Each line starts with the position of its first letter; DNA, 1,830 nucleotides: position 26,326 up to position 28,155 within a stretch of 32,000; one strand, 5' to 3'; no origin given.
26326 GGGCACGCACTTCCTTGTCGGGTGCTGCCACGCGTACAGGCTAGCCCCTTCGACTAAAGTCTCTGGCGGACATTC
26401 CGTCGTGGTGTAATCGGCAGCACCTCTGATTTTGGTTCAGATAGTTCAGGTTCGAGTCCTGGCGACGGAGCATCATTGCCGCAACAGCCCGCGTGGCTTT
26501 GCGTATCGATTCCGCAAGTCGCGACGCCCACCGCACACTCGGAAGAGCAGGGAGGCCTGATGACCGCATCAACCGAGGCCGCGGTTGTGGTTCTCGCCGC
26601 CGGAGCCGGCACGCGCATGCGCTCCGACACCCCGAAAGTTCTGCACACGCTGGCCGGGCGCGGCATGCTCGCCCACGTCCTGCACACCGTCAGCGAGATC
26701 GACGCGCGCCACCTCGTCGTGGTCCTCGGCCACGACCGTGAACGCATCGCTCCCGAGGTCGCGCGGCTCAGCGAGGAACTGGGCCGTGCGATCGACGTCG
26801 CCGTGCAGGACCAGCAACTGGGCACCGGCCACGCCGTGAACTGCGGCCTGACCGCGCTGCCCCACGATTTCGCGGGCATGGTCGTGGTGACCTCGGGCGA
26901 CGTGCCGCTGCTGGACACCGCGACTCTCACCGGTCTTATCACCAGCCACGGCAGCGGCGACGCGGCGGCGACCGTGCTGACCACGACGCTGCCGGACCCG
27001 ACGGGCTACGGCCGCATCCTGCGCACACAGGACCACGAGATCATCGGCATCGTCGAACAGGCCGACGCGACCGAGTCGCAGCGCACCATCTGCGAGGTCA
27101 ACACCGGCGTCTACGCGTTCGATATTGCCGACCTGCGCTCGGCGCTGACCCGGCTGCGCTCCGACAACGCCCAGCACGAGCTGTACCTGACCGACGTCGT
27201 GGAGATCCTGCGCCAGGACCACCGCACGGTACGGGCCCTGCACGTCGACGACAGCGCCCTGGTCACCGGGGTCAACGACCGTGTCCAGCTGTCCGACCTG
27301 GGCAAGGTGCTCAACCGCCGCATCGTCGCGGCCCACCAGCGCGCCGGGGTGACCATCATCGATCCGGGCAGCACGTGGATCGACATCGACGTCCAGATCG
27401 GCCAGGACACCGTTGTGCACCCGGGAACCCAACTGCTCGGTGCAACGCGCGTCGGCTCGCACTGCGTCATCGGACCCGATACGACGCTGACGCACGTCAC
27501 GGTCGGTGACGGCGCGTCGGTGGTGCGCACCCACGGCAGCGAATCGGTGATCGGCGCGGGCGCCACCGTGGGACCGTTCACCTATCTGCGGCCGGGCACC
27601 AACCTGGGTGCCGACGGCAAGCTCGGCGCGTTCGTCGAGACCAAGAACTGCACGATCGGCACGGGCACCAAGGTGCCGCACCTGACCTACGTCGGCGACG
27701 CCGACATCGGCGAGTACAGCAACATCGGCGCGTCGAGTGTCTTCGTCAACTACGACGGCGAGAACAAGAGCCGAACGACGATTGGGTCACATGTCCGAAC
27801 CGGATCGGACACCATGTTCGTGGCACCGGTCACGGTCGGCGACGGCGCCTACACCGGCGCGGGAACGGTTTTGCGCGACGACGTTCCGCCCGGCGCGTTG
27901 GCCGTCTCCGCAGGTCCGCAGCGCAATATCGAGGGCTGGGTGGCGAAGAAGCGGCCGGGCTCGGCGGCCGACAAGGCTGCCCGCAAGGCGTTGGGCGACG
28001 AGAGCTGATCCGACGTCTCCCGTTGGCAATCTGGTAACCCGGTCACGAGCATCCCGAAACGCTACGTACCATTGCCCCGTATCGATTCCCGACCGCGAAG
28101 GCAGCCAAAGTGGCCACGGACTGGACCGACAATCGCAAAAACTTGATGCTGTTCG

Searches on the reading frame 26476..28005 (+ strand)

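Call 23: search_protein_families(library=pfam, proteins=[window:26476-28005:+], max_evalue=0.00001)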
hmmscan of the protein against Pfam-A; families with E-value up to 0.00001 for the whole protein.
window:26476-28005:+ (510 aa): 6 families
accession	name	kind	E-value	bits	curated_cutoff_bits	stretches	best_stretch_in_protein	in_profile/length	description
PF00132.30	Hexapep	-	2.4e-25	87.6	27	1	305-340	1-36/36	Bacterial transferase hexapeptide (six repeats)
PF12804.13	NTP_transf_3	-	9.9e-18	65.3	27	1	37-170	1-123/160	MobA-like NTP transferase domain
PF00483.29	NTP_transferase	-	1.1e-15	58.3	21.2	1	37-260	2-224/245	Nucleotidyl transferase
PF01128.25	IspD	-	6.7e-10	39.5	27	1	36-187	2-149/221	2-C-methyl-D-erythritol 4-phosphate cytidylyltransferase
PF25084.1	LbH_EIF2B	-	8.7e-08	32.6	54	0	301-385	17-101/105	EIF2B subunit epsilon LbH domain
PF14602.12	Hexapep_2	-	3.7e-06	27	27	0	434-466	2-32/34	Hexapeptide repeat of succinyl-transferase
